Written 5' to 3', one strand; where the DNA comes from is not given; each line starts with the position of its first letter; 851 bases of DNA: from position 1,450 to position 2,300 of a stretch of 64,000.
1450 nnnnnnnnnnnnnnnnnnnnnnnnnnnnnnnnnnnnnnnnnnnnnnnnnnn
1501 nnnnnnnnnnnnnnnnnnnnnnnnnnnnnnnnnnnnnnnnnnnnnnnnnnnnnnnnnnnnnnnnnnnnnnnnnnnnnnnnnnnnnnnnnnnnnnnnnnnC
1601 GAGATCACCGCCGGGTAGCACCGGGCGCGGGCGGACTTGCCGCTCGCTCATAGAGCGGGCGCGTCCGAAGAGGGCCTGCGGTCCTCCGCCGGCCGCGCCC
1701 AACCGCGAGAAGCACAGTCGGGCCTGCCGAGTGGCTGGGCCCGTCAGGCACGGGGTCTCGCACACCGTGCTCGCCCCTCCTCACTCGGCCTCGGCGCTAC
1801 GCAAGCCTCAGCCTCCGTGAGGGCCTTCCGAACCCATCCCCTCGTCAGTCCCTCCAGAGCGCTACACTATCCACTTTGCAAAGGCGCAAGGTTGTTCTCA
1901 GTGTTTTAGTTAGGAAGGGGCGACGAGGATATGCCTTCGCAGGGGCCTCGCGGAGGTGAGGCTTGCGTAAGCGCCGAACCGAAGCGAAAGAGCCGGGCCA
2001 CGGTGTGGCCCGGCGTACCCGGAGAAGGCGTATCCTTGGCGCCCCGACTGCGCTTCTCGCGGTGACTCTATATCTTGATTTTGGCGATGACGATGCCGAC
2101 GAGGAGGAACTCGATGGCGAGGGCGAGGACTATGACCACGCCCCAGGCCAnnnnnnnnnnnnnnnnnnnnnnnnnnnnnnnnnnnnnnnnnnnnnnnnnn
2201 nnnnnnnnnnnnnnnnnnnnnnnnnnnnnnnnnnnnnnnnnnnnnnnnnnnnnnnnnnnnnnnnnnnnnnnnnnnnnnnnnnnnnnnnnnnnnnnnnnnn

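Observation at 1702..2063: Undescribed ~145-nt intergenic repeat family (three copies in 64 kb) with a hairpin that covaries between copies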

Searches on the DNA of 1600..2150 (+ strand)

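Call 17: search_rna_families(source=window, start=1600, end=2150, threshold=evalue, max_evalue=10)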
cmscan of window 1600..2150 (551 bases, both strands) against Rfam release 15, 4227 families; matches with E-value up to 10: 4.
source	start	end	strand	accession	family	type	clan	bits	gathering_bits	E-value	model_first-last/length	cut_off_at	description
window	1785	1983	+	RF04168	MIR839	Gene; miRNA;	-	29.3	200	0.00065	1-267/267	no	MIR839 microRNA precursor family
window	1783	1983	-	RF04168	MIR839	Gene; miRNA;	-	29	200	0.00074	1-267/267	no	MIR839 microRNA precursor family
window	1944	1994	+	RF03041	poplar-1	Gene; sRNA;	-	17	110.5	0.18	13-65/141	no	poplar-1 RNA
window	1913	2082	+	RF01947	KCNQ1OT1_2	Gene; lncRNA;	-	13.4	80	8.3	1-196/196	no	KCNQ1 overlapping transcript 1 conserved region 2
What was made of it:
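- On Any Rfam RNA family (riboswitch, ribozyme, sRNA, omega/HEARO RNA, etc.): At E <= 10, only generic long-hairpin matches far below threshold appear (MIR839: 29 bits against a threshold of 200; call 17).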

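Call 23: build_rna_model(alignment_id=A3)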
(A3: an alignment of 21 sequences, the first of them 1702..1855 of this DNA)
Model R1 built from alignment A3 (21 sequences, 161 columns); structure: RNAalifold consensus.
model positions 157; base pairs 36; branch points 2; effective number of sequences 1.79; information 0.59 bits per position. Calibrated on 0.2 Mb of random sequence (short: E-values are rough).
structure used (alignment columns):
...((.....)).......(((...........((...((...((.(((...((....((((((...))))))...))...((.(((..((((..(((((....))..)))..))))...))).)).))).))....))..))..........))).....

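Call 24: search_with_rna_model(model_id=R1, source=window, max_evalue=1)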
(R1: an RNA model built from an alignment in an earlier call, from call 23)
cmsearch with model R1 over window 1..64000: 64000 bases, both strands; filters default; matches with E-value up to 1: 4.
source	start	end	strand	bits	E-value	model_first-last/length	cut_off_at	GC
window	32931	33088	+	162.5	3.6e-34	1-157/157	no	0.71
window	1702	1856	+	128.8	8.6e-27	1-157/157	no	0.7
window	1912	2063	-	113.7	1.7e-23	1-157/157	no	0.68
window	25263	25403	-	12.9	0.18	1-157/157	no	0.72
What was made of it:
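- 1913..2063 (-): Copy c2: inverted copy (box + hairpin + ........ tail). CM hit of 113.7 bits (call 24).
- Checked: A covariance model built from 21 family members finds only these three in the 64 kb (162.5, 128.8 and 113.7 bits; call 24).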

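Call 25: search_with_rna_model(model_id=R1, sources=[L001, L002, L003, L004, L005, L006, L007, L008, L009, L010, L011, L012, L013, L014, L015, L016, L017, L018, L019, L020, L021, L022, L023, L024, L025, L026, L027, L028, L029, L030, L031, L032, L033, L034, L035, L036, L037, L038, L039, L040, L041, L042, L043, L044, L045, L046, L047, L048, L049, L050, L051, L052, L053, L054, L055, window], max_evalue=0.01, make_alignment=true)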
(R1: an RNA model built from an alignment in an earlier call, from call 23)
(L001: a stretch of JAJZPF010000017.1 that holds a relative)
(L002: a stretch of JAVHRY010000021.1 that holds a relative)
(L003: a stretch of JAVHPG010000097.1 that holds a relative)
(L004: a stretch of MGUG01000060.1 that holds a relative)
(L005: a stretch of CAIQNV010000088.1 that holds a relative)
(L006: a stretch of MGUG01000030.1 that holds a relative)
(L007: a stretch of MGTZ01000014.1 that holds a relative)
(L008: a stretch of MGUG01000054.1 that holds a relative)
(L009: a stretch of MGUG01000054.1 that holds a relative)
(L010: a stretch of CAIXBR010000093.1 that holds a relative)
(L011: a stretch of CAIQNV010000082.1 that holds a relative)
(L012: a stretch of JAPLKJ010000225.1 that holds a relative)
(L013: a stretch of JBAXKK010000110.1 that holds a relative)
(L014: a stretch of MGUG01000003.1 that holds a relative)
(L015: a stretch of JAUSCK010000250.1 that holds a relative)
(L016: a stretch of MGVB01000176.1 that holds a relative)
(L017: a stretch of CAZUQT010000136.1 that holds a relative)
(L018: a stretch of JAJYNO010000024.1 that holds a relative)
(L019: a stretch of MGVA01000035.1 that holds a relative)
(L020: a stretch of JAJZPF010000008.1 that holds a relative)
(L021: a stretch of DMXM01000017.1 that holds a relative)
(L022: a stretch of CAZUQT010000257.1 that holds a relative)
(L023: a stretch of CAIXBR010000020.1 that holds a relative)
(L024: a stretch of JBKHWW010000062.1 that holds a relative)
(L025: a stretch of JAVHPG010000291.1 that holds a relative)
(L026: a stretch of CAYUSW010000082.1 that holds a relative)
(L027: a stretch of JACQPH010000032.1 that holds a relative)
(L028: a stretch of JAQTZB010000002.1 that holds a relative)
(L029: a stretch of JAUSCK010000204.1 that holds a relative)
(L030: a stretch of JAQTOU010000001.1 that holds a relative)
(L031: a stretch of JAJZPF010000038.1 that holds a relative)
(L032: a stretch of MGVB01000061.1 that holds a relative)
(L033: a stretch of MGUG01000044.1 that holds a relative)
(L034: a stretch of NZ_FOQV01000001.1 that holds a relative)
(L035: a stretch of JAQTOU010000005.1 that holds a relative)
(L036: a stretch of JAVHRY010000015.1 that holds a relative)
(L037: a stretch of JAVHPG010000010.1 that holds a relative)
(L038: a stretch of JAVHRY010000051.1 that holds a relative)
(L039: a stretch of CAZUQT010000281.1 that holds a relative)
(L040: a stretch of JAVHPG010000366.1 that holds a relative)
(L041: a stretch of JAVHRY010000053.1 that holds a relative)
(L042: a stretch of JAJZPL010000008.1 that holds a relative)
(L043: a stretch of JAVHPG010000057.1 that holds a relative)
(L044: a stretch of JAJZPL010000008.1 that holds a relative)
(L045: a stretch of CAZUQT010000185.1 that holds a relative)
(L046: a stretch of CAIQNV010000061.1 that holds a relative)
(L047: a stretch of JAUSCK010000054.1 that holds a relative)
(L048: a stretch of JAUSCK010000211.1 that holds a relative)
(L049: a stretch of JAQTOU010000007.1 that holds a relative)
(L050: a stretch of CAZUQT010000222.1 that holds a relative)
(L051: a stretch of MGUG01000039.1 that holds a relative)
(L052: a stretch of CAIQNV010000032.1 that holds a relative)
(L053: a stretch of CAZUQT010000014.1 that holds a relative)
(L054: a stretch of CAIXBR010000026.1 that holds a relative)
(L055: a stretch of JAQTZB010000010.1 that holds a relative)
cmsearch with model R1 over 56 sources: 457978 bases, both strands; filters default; matches with E-value up to 0.01: 82.
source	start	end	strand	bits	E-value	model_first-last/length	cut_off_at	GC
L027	5038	5194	+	167.3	2.3e-34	1-157/157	no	0.68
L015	2232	2389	-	166.9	2.8e-34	1-157/157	no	0.69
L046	4689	4845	-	164.9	7.7e-34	1-157/157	no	0.69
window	32931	33088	+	162.5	2.6e-33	1-157/157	no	0.71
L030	4262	4414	+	158.3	2.1e-32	1-157/157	no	0.64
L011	7143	7296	-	157.9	2.6e-32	1-157/157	no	0.66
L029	591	747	+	157.6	3e-32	1-157/157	no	0.71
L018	6689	6842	+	156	7e-32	1-157/157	no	0.66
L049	1683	1835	-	154.2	1.7e-31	1-157/157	no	0.63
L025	5365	5517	+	153.8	2.1e-31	1-157/157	no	0.65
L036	2600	2753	-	147.6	4.8e-30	1-157/157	no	0.68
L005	6803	6955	+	147.3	5.5e-30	1-157/157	no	0.67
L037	2073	2229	-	146.6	7.8e-30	1-157/157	no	0.69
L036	2413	2569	+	140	2.2e-28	1-157/157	no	0.72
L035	4479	4633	-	137.7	6.9e-28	1-157/157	no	0.72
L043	118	274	-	135.3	2.3e-27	1-157/157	no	0.73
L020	1036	1188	+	134.5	3.3e-27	1-157/157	no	0.72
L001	6291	6445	-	134.1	4.2e-27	1-157/157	no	0.72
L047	7650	7843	+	133.8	4.7e-27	1-157/157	no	0.64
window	1702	1856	+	128.8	6.2e-26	1-157/157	no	0.7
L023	2027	2170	+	123.8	7.4e-25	1-157/157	no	0.71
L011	6946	7109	+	116.8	2.5e-23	1-157/157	no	0.68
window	1912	2063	-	113.7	1.2e-22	1-157/157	no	0.68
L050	3530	3680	+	110.6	5.7e-22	1-157/157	no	0.62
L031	6592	6719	+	109.9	8.3e-22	1-130/157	3'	0.73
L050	3737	3893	-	109.4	1e-21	1-157/157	no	0.7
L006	2732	2890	+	106.1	5.6e-21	1-157/157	no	0.64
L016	3886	4037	+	104.5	1.2e-20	1-157/157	no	0.66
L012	5889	6010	+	104.2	1.4e-20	1-123/157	3'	0.72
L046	4512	4660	+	103.9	1.7e-20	1-157/157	no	0.65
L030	4462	4598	-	103.2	2.4e-20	19-153/157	no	0.71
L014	2943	3087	+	102.9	2.8e-20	1-157/157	no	0.67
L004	851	999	+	101.7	5.1e-20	1-157/157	no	0.7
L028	550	706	+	99.5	1.6e-19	1-157/157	no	0.68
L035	4287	4435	+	99.2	1.8e-19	1-157/157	no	0.71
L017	4940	5119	-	97.6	4.1e-19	1-157/157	no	0.69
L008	3313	3441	-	97.5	4.3e-19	22-151/157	no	0.65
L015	2036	2187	+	96.9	5.7e-19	1-157/157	no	0.67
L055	5963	6145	-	96.2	7.9e-19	1-157/157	no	0.68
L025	5567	5698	-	92.1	6.4e-18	22-151/157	no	0.67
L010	4371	4522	-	88.3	4.4e-17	1-157/157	no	0.7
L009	882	1033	+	83.7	4.4e-16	1-157/157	no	0.69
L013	1699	1874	-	82.7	7.1e-16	1-157/157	no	0.72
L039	3499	3590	+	81.3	1.5e-15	1-95/157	3'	0.67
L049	5662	5760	-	78.4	6.3e-15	36-138/157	no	0.64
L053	1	91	-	75.8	2.3e-14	1-91/157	3'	0.74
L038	111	306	-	74.1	5.4e-14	22-151/157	no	0.7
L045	6208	6398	+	73.3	8.3e-14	1-127/157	3'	0.69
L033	7430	7615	-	69.4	5.8e-13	1-157/157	no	0.67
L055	5791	5932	+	64.4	7.3e-12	1-157/157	no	0.69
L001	6095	6243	+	61.6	3e-11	22-151/157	no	0.61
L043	1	76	+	59.1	1.1e-10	82-157/157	5'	0.7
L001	119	192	-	57.7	2.1e-10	49-125/157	no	0.69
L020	1305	1510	-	56.7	3.4e-10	1-157/157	no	0.69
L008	3134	3278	+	55.6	6.2e-10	1-157/157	no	0.68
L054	3647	3717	-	53.2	2e-09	52-124/157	no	0.75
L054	3570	3726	+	51.3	5.3e-09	1-157/157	no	0.75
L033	7242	7393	+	47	4.6e-08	1-157/157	no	0.72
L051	1384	1539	+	46.6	5.8e-08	1-157/157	no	0.71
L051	1601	1762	-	45.8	8.4e-08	17-153/157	no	0.69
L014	3121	3273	-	45.1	1.2e-07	1-157/157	no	0.69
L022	3909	4007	+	44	2.1e-07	1-82/157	3'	0.63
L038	1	85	+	43.9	2.2e-07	71-157/157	5'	0.68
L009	1063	1216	-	42.6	4.3e-07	1-157/157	no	0.71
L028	741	895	-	42.3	5e-07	1-157/157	no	0.73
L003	7638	7758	+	40.1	1.5e-06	1-157/157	no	0.62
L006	3070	3155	-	39.3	2.2e-06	1-157/157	no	0.66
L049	1450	1636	+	39.1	2.4e-06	17-153/157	no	0.66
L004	1031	1183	-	36.4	9.8e-06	1-157/157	no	0.74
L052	2055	2208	-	34.6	2.4e-05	1-157/157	no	0.7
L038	3870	3934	+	34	3.2e-05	1-157/157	no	0.65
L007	249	280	-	32.4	7.2e-05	1-157/157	no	0.75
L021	1866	2051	-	29.7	0.00028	1-157/157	no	0.65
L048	7332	7374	+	28.3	0.00058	1-157/157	no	0.74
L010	4202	4250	+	28.1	0.00062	1-157/157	no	0.69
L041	6382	6465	+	27.6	0.00081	1-157/157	no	0.7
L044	4877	4924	-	26.6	0.0013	1-157/157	no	0.73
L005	6979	7124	-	26.4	0.0015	1-157/157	no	0.68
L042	2320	2469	-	26.4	0.0015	1-157/157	no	0.7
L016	4132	4210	-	26.1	0.0017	1-157/157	no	0.7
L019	1987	2026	+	25.8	0.002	1-157/157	no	0.73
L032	3526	3585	+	23.1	0.0077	1-63/157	3'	0.68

Alignment A4: 82 matches aligned to the model, 394 columns, each read 5' to 3' on its own strand. Consensus structure (alignment columns), stored with it:
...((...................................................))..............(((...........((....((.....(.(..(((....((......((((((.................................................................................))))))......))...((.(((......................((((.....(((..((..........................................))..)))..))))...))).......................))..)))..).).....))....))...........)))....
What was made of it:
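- On REP/BIME/REPIN-RAYT: There are few extra hairpins in the 8-kb flanks (call 25) and 3 copies in this 64-kb window (call 24).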
